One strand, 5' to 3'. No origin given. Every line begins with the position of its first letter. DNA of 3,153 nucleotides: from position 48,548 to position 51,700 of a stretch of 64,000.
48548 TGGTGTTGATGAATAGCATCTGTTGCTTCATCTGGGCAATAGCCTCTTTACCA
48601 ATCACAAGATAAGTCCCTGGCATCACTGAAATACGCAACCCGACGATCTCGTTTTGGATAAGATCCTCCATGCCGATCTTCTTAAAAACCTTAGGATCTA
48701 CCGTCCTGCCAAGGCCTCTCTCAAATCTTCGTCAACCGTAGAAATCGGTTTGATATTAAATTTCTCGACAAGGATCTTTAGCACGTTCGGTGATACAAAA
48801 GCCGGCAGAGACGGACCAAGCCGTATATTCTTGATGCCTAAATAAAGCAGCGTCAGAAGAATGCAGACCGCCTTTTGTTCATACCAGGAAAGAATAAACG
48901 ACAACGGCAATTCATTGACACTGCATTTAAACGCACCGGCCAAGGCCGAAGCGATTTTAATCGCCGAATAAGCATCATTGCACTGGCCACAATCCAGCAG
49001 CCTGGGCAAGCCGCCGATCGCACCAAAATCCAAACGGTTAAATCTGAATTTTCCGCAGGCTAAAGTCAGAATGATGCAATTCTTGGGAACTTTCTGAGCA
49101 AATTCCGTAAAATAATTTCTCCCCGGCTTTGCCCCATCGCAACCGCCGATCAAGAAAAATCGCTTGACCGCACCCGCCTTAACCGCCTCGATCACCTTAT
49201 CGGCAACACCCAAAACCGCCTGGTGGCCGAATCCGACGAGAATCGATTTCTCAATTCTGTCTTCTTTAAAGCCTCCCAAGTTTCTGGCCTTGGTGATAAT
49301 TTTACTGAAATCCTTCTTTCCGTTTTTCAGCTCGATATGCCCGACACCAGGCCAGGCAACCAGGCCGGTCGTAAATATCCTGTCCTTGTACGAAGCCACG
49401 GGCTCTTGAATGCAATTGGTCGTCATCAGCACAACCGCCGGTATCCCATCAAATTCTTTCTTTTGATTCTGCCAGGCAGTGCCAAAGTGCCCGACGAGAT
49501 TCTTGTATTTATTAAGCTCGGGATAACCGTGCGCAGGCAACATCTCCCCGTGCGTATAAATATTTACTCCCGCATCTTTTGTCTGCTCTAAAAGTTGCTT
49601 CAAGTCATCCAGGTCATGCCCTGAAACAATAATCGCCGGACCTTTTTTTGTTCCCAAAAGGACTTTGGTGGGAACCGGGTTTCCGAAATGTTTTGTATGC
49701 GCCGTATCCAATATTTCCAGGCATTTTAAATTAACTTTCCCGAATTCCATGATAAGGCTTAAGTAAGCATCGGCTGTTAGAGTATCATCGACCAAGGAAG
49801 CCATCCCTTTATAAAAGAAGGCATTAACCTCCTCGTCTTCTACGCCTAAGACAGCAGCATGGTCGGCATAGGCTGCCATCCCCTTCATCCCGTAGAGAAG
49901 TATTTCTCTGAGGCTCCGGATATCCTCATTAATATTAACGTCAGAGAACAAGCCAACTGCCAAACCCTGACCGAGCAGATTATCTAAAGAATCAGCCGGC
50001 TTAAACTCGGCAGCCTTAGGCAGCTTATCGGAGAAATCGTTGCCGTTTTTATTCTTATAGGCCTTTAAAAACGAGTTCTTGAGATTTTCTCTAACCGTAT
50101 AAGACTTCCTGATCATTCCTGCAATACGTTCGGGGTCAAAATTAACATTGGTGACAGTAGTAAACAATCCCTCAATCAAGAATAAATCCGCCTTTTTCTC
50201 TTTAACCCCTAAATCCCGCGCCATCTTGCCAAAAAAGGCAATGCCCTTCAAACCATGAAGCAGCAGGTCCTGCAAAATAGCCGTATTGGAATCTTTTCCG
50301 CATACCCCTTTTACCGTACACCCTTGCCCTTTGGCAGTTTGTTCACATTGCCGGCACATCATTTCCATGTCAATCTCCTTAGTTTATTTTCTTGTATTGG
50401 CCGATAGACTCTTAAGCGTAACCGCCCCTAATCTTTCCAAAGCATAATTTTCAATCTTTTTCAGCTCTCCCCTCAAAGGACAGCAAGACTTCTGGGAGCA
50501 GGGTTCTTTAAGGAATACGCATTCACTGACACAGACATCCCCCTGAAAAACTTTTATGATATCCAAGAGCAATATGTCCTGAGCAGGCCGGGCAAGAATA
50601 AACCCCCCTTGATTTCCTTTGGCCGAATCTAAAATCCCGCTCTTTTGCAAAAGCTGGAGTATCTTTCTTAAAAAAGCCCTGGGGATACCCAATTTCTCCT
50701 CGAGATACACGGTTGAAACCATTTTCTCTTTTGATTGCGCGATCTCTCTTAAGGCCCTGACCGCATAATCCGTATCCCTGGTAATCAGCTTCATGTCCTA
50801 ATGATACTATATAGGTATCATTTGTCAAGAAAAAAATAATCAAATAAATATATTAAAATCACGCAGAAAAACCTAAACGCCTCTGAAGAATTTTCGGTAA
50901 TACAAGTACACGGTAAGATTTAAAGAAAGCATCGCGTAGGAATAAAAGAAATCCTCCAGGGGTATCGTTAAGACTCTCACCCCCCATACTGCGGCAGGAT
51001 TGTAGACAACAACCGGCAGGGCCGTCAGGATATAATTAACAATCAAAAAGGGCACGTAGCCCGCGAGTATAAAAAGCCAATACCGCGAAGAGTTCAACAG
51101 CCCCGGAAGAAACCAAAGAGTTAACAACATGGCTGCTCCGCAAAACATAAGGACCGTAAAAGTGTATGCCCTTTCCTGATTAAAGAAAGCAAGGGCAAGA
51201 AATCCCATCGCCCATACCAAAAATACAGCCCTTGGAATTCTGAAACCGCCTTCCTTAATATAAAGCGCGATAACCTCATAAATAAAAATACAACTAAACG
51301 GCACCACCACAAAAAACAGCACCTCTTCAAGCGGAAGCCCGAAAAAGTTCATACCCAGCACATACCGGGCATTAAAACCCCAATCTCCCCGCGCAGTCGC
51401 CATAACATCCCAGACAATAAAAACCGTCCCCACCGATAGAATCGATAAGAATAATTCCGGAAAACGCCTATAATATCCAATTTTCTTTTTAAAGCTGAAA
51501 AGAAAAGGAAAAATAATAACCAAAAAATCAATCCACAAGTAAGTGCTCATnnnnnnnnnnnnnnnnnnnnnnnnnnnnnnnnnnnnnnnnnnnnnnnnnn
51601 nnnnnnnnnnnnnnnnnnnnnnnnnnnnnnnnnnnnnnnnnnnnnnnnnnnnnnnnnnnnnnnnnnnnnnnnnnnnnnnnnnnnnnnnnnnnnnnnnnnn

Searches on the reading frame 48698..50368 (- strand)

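Call 47: search_protein_families(library=pfam, proteins=[window:48698-50368:-], max_evalue=0.00001)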
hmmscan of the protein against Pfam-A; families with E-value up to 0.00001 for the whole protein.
window:48698-50368:- (556 aa): 1 family
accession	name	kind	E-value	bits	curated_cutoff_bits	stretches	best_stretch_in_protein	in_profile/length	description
PF03063.25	Prismane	-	6.2e-170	566.7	27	1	3-549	1-512/513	Prismane/CO dehydrogenase family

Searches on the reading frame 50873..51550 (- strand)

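Call 47: search_protein_families(library=pfam, proteins=[window:50873-51550:-], max_evalue=0.00001)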
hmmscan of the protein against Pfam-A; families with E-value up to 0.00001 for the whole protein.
window:50873-51550:- (225 aa): 1 family
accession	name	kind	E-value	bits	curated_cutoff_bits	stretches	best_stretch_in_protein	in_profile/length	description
PF18916.5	Lycopene_cyc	-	2.8e-29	102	27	2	128-217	3-91/92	Lycopene cyclase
